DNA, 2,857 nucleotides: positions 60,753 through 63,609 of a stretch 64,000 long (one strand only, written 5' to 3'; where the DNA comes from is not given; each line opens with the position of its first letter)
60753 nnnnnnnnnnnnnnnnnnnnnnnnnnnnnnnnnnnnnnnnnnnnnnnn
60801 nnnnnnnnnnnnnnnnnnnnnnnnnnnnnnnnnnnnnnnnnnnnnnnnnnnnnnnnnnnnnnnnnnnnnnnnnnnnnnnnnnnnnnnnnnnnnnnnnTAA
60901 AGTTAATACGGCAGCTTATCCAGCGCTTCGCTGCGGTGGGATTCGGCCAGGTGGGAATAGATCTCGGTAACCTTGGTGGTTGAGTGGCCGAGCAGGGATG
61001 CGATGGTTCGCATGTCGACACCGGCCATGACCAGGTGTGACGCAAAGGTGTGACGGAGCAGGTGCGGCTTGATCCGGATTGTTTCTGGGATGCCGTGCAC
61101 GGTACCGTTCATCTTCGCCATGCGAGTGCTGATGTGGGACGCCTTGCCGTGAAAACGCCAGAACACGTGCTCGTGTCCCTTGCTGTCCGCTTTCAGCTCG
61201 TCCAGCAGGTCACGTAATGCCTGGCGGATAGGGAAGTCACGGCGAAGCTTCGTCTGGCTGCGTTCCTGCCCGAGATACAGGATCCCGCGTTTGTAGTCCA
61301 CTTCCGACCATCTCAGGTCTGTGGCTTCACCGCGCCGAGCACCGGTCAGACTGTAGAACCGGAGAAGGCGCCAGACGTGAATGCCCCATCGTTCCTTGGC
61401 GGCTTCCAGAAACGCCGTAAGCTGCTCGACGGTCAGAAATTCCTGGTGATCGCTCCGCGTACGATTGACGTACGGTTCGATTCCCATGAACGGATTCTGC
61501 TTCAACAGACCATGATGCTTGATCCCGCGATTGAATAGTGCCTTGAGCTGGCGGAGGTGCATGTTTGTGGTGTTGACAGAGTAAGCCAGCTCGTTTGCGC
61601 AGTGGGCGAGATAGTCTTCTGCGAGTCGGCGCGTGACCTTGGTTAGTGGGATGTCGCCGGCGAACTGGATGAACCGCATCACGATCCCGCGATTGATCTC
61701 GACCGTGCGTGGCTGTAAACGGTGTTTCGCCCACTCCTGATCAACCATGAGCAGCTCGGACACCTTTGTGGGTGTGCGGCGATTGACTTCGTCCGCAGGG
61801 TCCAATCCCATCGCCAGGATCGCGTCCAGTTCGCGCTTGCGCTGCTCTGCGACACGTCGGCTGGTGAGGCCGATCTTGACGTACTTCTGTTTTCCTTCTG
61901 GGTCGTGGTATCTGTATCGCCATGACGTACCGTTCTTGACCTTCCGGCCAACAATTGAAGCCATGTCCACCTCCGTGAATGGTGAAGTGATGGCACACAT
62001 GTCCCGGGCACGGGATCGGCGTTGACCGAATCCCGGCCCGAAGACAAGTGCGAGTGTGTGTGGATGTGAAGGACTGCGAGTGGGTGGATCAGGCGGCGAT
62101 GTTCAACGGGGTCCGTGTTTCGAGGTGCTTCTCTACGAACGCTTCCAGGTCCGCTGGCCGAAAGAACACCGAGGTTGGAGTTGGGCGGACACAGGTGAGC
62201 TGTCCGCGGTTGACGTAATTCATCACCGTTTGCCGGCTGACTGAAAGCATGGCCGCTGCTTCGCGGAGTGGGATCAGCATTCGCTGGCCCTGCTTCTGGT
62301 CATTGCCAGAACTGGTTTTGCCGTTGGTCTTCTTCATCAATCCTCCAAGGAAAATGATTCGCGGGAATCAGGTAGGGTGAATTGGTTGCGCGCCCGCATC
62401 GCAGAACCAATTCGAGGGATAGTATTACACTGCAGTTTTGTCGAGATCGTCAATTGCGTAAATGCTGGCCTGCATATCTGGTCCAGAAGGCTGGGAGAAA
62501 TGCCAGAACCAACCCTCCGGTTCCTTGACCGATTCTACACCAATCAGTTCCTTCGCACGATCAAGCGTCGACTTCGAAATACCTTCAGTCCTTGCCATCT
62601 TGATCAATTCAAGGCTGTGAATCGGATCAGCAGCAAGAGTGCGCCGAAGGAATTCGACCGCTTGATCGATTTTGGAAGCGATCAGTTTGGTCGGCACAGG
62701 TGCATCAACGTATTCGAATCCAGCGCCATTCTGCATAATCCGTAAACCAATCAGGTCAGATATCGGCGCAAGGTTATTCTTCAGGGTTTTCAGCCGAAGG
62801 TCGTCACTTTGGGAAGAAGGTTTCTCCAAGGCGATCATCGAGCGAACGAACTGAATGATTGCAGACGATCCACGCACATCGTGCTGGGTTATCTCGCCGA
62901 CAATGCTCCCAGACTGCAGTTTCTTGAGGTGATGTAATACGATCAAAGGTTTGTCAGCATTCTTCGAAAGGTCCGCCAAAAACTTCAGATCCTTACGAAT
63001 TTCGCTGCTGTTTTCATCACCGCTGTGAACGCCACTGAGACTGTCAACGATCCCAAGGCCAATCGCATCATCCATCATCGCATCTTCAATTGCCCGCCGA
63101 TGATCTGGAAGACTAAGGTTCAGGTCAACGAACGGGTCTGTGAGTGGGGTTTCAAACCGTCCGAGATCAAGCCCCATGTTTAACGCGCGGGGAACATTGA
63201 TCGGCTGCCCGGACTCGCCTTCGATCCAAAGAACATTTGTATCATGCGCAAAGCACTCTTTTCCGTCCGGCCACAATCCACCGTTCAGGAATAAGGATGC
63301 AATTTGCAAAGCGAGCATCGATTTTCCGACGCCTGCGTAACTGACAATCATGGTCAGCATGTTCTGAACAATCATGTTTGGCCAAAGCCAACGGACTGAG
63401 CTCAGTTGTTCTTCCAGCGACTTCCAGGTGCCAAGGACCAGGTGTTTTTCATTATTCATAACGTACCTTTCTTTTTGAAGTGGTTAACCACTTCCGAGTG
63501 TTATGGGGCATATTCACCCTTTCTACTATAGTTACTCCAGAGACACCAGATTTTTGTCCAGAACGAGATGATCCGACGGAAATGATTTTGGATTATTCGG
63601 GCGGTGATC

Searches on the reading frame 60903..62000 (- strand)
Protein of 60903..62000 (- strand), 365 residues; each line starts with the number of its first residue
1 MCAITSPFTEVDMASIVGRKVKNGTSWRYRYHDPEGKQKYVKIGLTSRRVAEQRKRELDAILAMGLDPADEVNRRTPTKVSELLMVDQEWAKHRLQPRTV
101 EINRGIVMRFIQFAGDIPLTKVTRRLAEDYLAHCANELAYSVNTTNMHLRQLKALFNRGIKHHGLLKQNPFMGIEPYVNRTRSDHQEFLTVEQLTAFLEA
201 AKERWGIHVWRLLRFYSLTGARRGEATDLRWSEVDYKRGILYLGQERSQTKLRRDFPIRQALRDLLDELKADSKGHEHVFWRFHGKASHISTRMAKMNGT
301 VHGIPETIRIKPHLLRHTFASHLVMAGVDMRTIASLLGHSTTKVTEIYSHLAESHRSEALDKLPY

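Call 3: search_protein_families(library=pfam, proteins=[window:60903-62000:-], max_evalue=0.01)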
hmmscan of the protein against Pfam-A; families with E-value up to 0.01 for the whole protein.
window:60903-62000:- (365 aa): 5 families
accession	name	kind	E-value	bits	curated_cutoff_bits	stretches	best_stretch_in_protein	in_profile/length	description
PF00589.27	Phage_integrase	-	4.9e-25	88.7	27.1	1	188-354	2-171/172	Phage integrase family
PF13102.12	Phage_int_SAM_5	-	5e-09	36.9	22.3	1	92-171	14-93/98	Phage integrase SAM-like domain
PF13495.12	Phage_int_SAM_4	-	3.1e-07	31.1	27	1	92-161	11-80/85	Phage integrase, N-terminal SAM-like domain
PF13356.12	Arm-DNA-bind_3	-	0.0011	19.5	27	1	22-73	28-81/83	Arm DNA-binding domain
PF24624.1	Int_N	-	0.0082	17.3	27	0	103-176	26-98/100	Phage integrase, N-terminal domain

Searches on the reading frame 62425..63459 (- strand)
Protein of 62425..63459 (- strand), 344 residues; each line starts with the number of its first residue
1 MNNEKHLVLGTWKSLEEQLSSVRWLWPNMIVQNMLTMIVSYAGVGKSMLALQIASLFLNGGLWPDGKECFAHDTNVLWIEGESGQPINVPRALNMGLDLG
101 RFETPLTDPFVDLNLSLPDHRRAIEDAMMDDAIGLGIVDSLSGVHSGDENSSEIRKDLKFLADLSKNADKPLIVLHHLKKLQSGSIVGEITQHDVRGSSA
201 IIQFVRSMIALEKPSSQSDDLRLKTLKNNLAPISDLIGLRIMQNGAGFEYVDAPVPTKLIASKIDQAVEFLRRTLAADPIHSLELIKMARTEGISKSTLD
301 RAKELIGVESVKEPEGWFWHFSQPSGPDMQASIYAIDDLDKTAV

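Call 3: search_protein_families(library=pfam, proteins=[window:62425-63459:-], max_evalue=0.01)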
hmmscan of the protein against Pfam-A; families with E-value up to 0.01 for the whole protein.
window:62425-63459:- (344 aa): 1 family
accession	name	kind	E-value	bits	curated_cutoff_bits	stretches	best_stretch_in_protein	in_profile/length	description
PF13481.12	AAA_25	-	8.7e-19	68.4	27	1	13-182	13-194/195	AAA domain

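Call 96: search_protein_families(library=phrogs, proteins=[window:62425-63459:-], max_evalue=0.001)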
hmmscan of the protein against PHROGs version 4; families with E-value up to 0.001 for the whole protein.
window:62425-63459:- (344 aa): 9 families
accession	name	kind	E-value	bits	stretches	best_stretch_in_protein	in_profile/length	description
phrog_239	-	DNA, RNA and nucleotide metabolism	8.5e-16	59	1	15-228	341-574/801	DNA primase/helicase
phrog_3123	-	unknown function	4.8e-12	46.2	1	21-225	329-551/583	-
phrog_906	-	DNA, RNA and nucleotide metabolism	1.3e-11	45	1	21-221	515-706/872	DNA polymerase/primase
phrog_25488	-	unknown function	4.5e-09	37.3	1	151-312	26-182/197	-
phrog_6357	-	unknown function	1.4e-07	32.1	1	20-219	18-195/321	-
phrog_19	-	DNA, RNA and nucleotide metabolism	4.1e-07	30.3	1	35-228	355-558/621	DnaB-like replicative helicase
phrog_243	-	DNA, RNA and nucleotide metabolism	8.1e-07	29.3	0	128-229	138-242/273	DnaB-like replicative helicase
phrog_296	-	integration and excision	1.9e-05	24.6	1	256-323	546-614/626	DNA transposition protein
phrog_25693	-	unknown function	0.00025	20.8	0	131-210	161-237/405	-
